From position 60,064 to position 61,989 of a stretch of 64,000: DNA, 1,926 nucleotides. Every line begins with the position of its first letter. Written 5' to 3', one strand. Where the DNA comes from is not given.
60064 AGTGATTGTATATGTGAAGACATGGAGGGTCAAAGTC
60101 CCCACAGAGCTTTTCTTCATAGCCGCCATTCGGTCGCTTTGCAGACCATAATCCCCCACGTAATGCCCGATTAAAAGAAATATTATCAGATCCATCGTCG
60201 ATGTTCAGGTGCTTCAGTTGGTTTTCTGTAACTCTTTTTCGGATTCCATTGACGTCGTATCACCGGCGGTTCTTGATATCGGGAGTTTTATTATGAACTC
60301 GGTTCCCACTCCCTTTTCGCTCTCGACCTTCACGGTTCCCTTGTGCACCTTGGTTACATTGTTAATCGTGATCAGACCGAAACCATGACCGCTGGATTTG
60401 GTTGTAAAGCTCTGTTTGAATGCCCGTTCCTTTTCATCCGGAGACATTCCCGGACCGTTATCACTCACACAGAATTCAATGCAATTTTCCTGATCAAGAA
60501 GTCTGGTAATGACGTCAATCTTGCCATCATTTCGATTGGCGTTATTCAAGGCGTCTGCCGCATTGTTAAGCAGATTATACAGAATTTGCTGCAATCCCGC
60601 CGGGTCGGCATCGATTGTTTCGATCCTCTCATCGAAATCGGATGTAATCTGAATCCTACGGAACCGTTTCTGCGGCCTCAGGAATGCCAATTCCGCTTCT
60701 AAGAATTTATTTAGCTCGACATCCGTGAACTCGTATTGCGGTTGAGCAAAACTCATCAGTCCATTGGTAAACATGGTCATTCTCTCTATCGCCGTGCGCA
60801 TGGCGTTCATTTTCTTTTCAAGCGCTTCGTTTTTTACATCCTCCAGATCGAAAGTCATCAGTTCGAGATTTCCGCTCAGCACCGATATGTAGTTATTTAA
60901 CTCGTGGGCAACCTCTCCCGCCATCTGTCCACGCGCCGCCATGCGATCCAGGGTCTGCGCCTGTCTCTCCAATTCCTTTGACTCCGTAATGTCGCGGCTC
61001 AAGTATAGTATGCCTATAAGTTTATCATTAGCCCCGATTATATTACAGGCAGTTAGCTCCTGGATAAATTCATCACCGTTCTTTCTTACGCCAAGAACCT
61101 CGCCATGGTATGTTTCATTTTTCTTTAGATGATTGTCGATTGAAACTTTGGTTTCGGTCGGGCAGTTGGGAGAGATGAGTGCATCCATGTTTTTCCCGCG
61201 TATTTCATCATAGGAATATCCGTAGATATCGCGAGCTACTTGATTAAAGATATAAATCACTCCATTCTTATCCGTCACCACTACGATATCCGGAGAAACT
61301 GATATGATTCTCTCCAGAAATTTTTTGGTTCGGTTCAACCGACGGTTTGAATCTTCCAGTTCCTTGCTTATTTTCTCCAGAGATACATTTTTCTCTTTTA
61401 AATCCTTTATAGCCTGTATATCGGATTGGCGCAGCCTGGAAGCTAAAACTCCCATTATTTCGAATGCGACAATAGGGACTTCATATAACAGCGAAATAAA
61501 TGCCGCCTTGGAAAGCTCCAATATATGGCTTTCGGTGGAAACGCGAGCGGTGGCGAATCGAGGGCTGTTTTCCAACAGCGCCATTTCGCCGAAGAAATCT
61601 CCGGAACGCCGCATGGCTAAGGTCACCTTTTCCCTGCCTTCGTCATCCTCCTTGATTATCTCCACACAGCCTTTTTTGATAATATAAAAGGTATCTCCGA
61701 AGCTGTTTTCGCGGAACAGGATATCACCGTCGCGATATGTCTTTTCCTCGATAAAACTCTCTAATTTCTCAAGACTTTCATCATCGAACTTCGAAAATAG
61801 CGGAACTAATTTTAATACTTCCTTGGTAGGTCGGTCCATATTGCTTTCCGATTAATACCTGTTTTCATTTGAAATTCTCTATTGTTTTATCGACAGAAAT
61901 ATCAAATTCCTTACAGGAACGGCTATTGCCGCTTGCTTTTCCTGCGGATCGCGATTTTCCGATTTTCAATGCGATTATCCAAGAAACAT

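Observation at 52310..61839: cAMP-signalling gene train: cNMP-binding PAS histidine kinase, tandem cyclase-STAND-TPR protein and four translationally coupled membrane proteins of unknown family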

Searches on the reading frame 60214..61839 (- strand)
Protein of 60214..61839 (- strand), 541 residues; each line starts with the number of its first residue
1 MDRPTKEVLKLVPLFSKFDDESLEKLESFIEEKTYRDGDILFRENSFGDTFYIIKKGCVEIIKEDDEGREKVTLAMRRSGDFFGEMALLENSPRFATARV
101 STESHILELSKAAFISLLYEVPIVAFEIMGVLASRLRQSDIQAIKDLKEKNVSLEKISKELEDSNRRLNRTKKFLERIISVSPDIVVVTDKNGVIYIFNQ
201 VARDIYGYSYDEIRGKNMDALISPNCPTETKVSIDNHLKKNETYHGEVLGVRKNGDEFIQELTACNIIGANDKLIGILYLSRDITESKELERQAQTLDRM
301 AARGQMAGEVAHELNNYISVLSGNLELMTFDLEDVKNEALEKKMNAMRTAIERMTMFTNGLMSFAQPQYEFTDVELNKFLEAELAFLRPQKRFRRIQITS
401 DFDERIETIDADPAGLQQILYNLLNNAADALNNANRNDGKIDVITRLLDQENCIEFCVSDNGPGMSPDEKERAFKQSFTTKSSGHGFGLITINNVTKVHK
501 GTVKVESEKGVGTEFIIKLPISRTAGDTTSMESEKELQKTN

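Call 4: search_protein_families(library=pfam, proteins=[window:60214-61839:-], max_evalue=0.1)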
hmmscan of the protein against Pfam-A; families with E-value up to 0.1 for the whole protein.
window:60214-61839:- (541 aa): 14 families
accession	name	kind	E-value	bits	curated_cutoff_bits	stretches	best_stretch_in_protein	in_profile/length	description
PF02518.31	HATPase_c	-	1.3e-23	84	26.4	1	412-521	2-109/111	Histidine kinase-, DNA gyrase B-, and HSP90-like ATPase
PF00027.35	cNMP_binding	-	6e-23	81.1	27.5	1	33-118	2-86/89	Cyclic nucleotide-binding domain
PF13426.13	PAS_9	-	8.3e-15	55.4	27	1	183-286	1-103/103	PAS domain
PF00989.32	PAS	-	5.9e-11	42.8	22.6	1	174-284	2-113/113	PAS fold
PF08448.16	PAS_4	-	2.9e-08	34.4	23.1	1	181-288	3-109/110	PAS fold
PF14501.12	HATPase_c_5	-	2e-06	28.1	22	1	416-510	6-93/102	GHKL domain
PF08447.18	PAS_3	-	3.5e-05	24.4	25.6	1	199-274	5-82/89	PAS fold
PF00512.31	HisKA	-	0.00014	22.2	26.9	1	302-368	1-64/66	His Kinase A (phospho-acceptor) domain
PF13589.12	HATPase_c_3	-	0.00051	20.5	25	1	419-485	6-65/137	Histidine kinase-, DNA gyrase B-, and HSP90-like ATPase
PF13188.13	PAS_8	-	0.0013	19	21.8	1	174-221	2-49/65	PAS domain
PF13581.12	HATPase_c_2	-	0.012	16.1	27.4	1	432-496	45-109/127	Histidine kinase-like ATPase domain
PF25566.1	RIMB1_N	-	0.033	14.5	28.5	0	143-172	42-71/129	RIMB1-like, N-terminal domain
PF16523.10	betaPIX_CC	-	0.049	14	26.8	0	27-65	10-47/85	betaPIX coiled coil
PF06034.16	DUF919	-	0.061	13.6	21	0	394-420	18-44/62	Nucleopolyhedrovirus protein of unknown function (DUF919)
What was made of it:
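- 60214..61839 (-): Soluble histidine kinase: cNMP-binding domain (residues 33-118), PAS (174-288), HisKA-like H-box VAHELNN (310-316), HATPase_c (412-521). First gene of the signalling trio. Pfam, call 4.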

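Call 5: search_protein_families(library=ncbifam, proteins=[window:60214-61839:-], max_evalue=0.1)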
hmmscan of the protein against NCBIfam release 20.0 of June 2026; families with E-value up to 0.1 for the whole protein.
window:60214-61839:- (541 aa): 95 families (the best 25 are shown)
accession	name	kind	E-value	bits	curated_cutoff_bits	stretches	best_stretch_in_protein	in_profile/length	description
NF008468.0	PRK11360.1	equivalog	3.5e-64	217.2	646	1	146-525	241-612/616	two-component system sensor histidine kinase AtoS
NF047874.1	MASE3_PAS_HK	subfamily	5.3e-39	134.5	560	1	126-536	218-640/655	MASE3 domain-containing sensor histidine kinase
NF010076.0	PRK13557.1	subfamily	9.1e-39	133.3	631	1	191-539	52-412/540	histidine kinase famiy protein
NF010411.0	PRK13837.1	equivalog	1.2e-38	132.7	647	1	270-525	417-679/828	two-component system VirA-like sensor kinase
NF052574.1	HisKinEspCMyxo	equivalog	3.3e-37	128.1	1200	1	193-533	309-649/785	serine histidine kinase EspC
NF046044.1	PnpS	equivalog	5.5e-37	127.7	400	1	142-520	24-390/390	two-component system histidine kinase PnpS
NF052573.1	HisKinEspAMyxo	equivalog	3.9e-36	124.4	1400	1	183-530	264-620/755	serine histidine kinase EspA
NF007688.0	PRK10364.1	equivalog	5.8e-36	124.2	479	1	274-524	211-454/460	two-component system sensor histidine kinase ZraS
NF041777.1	sens_FixL_Rhizob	equivalog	2.1e-33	115.7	850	1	159-523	112-483/485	sensor protein FixL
TIGR02966.1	phoR_proteo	equivalog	1.5e-28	99.8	334.2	1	171-518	4-332/333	phosphate regulon sensor histidine kinase PhoR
TIGR02938.1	nifL_nitrog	equivalog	1.6e-26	92.9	242.45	2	312-521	285-494/494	nitrogen fixation negative regulator NifL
NF033092.0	HK_WalK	equivalog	4.4e-26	91.6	725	1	151-521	236-594/594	cell wall metabolism sensor histidine kinase WalK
NF046026.1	HisKinCckACaul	equivalog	2e-24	85.7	1000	1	277-535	277-546/678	cell cycle histidine kinase CckA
NF047497.1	HK_LIC_12097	equivalog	3.3e-24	85.3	500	1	221-521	66-366/367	LIC_12097 family sensor histidine kinase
NF047466.1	hybrid_RR_LvrB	exception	4.4e-24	85.4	500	1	286-521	135-376/377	hybrid histidine kinase/response regulator LvrB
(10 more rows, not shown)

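Call 51: find_related_loci(query=window:60214-61839:-, collection=metagenome_contigs, flank=10000)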
Query window:60214-61839:- (541 aa) in metagenome_contigs; peptide patterns used: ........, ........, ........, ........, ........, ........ (x = any residue, [..] = any of these).
600 stretches matched a pattern (row limit reached: there are more); 5 encode a relative of the query (tblastn E <= 1e-3); 5 distinct loci.
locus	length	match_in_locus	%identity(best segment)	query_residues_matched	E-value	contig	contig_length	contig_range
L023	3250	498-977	33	2-162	2e-19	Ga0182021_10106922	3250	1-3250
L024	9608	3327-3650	37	32-142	3e-16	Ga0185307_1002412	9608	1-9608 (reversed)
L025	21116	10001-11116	22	147-507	2e-12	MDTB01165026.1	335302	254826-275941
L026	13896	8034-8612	25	26-127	3e-8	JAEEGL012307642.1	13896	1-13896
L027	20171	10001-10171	42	474-525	8e-7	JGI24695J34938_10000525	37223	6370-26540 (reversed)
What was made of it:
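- Tried and rejected: It returned only distant domain matches (call 51).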

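Call 52: find_homologous_proteins(query=window:60214-61839:-, max_evalue=1e-30)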
Query window:60214-61839:- (541 aa): 221 proteins with E <= 1e-30 among 8000 candidates; the best 120 are listed.
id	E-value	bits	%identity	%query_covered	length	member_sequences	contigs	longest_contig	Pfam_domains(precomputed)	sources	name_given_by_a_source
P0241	0.0e+0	1183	100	100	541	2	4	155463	PF13426.14,PF08448.17,PF02518.32,PF00989.32,PF00027.36,PF14501.13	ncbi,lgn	-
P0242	1.9e-232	791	69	97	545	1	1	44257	PF13426.14,PF08448.17,PF02518.32,PF00512.32,PF00989.32,PF00027.36,PF14501.13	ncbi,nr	ncbi:MAG: cyclic nucleotide-binding domain-containing protein [candidate division Zixibacteria bacte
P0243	1.5e-228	778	68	97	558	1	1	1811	PF13426.14,PF08448.17,PF02518.32,PF00512.32,PF00989.32,PF00027.36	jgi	jgi:PAS domain S-box-containing protein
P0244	2.7e-225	767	66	97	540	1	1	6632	PF13426.14,PF08448.17,PF02518.32,PF00512.32,PF00989.32,PF00027.36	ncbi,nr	ncbi:MAG: cyclic nucleotide-binding domain-containing protein [candidate division Zixibacteria bacte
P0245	1.6e-217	741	63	100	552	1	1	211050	PF13426.14,PF02518.32,PF00512.32,PF00989.32,PF00027.36,PF14501.13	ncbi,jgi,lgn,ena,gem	-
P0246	3.7e-202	691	61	96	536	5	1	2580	PF13426.14,PF08448.17,PF02518.32,PF00512.32,PF00989.32,PF00027.36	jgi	jgi:PAS domain S-box-containing protein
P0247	7.3e-196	670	58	96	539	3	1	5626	PF13426.14,PF02518.32,PF00989.32,PF00027.36,PF14501.13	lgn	-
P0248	7.4e-140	485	45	96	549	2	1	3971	PF13426.14,PF13188.14,PF08448.17,PF02518.32,PF00989.32,PF00027.36,PF14501.13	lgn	-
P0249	3.8e-139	483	45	96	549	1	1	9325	PF13426.14,PF13188.14,PF08448.17,PF02518.32,PF00989.32,PF00027.36,PF14501.13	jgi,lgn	jgi:PAS domain S-box-containing protein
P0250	1.2e-137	478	43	96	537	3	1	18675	PF13426.14,PF08448.17,PF02518.32,PF00512.32,PF00989.32,PF13589.13,PF00027.36,PF14501.13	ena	-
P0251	6.1e-137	476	44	96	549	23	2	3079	PF08447.19,PF13426.14,PF13188.14,PF08448.17,PF02518.32,PF00989.32,PF00027.36,PF14501.13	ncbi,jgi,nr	ncbi:MAG: PAS domain S-box protein [Candidatus Zixiibacteriota bacterium]|nr:MAG: PAS domain S-box p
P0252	1.4e-136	474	44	99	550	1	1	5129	PF08447.19,PF13426.14,PF13188.14,PF08448.17,PF02518.32,PF00512.32,PF00989.32,PF00027.36,PF14501.13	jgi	jgi:PAS domain S-box-containing protein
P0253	3.1e-133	463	43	97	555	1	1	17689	PF13426.14,PF02518.32,PF00989.32,PF00027.36,PF14501.13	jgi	jgi:PAS domain S-box-containing protein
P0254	2.7e-132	460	43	96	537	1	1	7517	PF13426.14,PF08448.17,PF02518.32,PF00512.32,PF00989.32,PF13589.13,PF00027.36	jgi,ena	-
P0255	3.1e-132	460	42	99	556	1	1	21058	PF13426.14,PF02518.32,PF00512.32,PF00989.32,PF00027.36,PF14501.13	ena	-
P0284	1.5e-124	435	42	96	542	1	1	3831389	PF13426.14,PF08448.17,PF02518.32,PF00512.32,PF00989.32,PF00027.36,PF14501.13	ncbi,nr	ncbi:MAG: cyclic nucleotide-binding domain-containing protein [Candidatus Zixiibacteriota bacterium]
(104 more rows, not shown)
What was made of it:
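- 60214..61839 (-): Orthologs with the same architecture, call 52.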

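Call 53: find_encoding_contigs(protein=P0242, flank=9000, max_places=1)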
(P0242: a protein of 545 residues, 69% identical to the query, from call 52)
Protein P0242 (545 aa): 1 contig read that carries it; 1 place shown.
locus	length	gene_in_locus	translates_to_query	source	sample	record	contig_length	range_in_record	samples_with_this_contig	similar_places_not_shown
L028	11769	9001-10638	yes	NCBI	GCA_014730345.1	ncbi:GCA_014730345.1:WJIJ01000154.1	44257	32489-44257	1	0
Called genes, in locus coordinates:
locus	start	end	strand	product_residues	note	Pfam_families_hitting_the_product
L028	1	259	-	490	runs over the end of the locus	PF00478:IMPDH, PF00571:CBS, PF01070:FMN_dh, PF03060:NMO, PF01645:Glu_synthase (weak)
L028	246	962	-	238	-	PF24481:CT398_CC, PF02591:Zn_ribbon_9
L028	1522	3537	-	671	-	PF13231:PMT_2, PF13431:TPR_17 (faint), PF13432:TPR_16 (faint), PF23914:TPR_CcmH_CycH (weak), PF24575:TPR_Slam (faint), PF00515:TPR_1 (weak), PF07719:TPR_2 (weak), PF13424:TPR_12 (weak), +3 more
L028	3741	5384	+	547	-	PF05572:Peptidase_M43 (faint), PF13860:FlgD_ig (weak), PF18962:Por_Secre_tail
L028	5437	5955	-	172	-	PF09918:DUF2148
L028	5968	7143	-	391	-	PF00465:Fe-ADH, PF13685:Fe-ADH_2, PF25137:ADH_Fe_C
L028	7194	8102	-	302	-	PF02445:NadA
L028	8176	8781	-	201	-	PF01583:APS_kinase, PF07931:CPT (weak), PF08433:KTI12, PF13238:AAA_18, PF13671:AAA_33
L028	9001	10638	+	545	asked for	PF00027:cNMP_binding, PF00512:HisKA (faint), PF00989:PAS, PF08448:PAS_4 (weak), PF13426:PAS_9, PF02518:HATPase_c, PF14501:HATPase_c_5 (weak)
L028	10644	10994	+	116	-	PF11750:DUF3307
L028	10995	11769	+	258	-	?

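Call 54: find_encoding_contigs(protein=P0245, flank=9000, max_places=1)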
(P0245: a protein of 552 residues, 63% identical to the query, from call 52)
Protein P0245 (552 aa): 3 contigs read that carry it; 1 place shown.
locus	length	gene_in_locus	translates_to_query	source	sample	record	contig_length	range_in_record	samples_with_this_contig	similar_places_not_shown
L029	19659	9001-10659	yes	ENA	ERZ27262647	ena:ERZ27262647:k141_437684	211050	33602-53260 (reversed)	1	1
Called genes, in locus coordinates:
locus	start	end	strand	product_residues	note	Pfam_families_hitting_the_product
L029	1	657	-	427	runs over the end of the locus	PF08486:SpoIID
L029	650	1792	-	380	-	PF03702:AnmK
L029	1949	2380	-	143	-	PF09828:ChrB_C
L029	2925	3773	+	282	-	-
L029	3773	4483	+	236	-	PF07505:DUF5131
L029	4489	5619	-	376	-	-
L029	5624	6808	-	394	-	PF00155:Aminotran_1_2, PF01053:Cys_Met_Meta_PP (weak)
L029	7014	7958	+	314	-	PF01073:3Beta_HSD, PF01370:Epimerase, PF04321:RmlD_sub_bind, PF05368:NmrA (weak), PF13460:NAD_binding_10, PF16363:GDP_Man_Dehyd, PF07993:NAD_binding_4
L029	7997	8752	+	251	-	PF02348:CTP_transf_3, PF12804:NTP_transf_3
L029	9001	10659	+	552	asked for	PF00027:cNMP_binding, PF00512:HisKA (faint), PF00989:PAS, PF13426:PAS_9, PF02518:HATPase_c, PF14501:HATPase_c_5 (weak)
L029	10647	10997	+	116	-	PF11750:DUF3307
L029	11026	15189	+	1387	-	PF00211:Guanylate_cyc, PF13191:AAA_16, PF07719:TPR_2 (faint), PF13424:TPR_12 (weak), PF17874:TPR_MalT (weak), PF13424:TPR_12, PF14938:SNAP (weak), PF13424:TPR_12, +8 more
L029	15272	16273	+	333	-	PF00348:polyprenyl_synt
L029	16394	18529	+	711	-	-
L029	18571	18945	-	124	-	PF00072:Response_reg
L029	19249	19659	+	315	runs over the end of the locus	PF04495:GRASP55_65 (faint), PF00595:PDZ, PF13180:PDZ_2, PF14685:PDZ_Tricorn (faint), PF17820:PDZ_6, PF00595:PDZ, PF13180:PDZ_2, PF17820:PDZ_6, +1 more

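Call 55: find_encoding_contigs(protein=P0284, flank=9000, max_places=1)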
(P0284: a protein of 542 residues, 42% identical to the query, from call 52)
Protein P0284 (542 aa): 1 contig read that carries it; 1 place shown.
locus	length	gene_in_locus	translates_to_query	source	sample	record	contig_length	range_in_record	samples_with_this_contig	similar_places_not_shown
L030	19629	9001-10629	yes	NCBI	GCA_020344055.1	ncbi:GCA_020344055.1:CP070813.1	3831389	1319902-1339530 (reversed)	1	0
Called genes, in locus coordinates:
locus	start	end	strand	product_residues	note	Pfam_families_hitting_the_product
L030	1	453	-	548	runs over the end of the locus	-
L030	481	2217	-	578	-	PF19077:Big_13 (faint), PF07495:Y_Y_Y (faint)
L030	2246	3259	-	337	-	PF03349:Toluene_X (weak), PF03687:UPF0164 (faint)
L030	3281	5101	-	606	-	-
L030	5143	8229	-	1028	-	PF13620:CarboxypepD_reg, PF13715:CarbopepD_reg_2, PF00593:TonB_dep_Rec_b-barrel, PF25183:OMP_b-brl_4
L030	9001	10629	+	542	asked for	PF00027:cNMP_binding, PF00989:PAS, PF08448:PAS_4, PF13426:PAS_9, PF00512:HisKA (weak), PF02518:HATPase_c, PF14501:HATPase_c_5 (weak)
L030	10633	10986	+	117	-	PF11750:DUF3307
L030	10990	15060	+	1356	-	PF00211:Guanylate_cyc, PF13191:AAA_16, PF13401:AAA_22, PF00515:TPR_1 (faint), PF07719:TPR_2 (faint), PF13374:TPR_10 (faint), PF17874:TPR_MalT (faint), PF13424:TPR_12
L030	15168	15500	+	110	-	PF01035:DNA_binding_1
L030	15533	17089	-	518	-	PF13944:Calycin_like (faint), PF22076:Cep192_D6 (faint), PF22544:HYDIN_VesB_CFA65-like_Ig (faint), PF00635:Motile_Sperm (faint), PF19190:BACON_2 (faint)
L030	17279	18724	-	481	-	-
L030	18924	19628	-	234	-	-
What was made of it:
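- On Two-component sensor histidine kinase: Of three orthologous loci, only L029 has a single-domain regulator gene nearby (calls 53-55).
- The trio is conserved across Zixibacteria at 42-69% identity, like a vertically inherited core signalling unit (calls 52-55).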

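Call 75: search_protein_families(library=padloc, proteins=[window:60214-61839:-], max_evalue=0.01)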
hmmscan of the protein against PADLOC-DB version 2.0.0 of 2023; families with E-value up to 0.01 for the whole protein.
window:60214-61839:- (541 aa): 5 families
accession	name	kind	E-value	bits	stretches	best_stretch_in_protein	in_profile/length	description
PDLC00731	Effector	-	2.3e-08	31.4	1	24-140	34-145/306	TIR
PDLC02371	PycTIR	-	8.1e-08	29.9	1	24-146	31-148/288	-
PDLC00732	Effector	-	2e-07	28.3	1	38-149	44-149/301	TIR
PDLC00734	PycC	-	4.4e-07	27.3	1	23-142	26-145/374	Pycsar cyclase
PDLC04647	PDC-M43B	-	0.00054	17.1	1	393-508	205-320/347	-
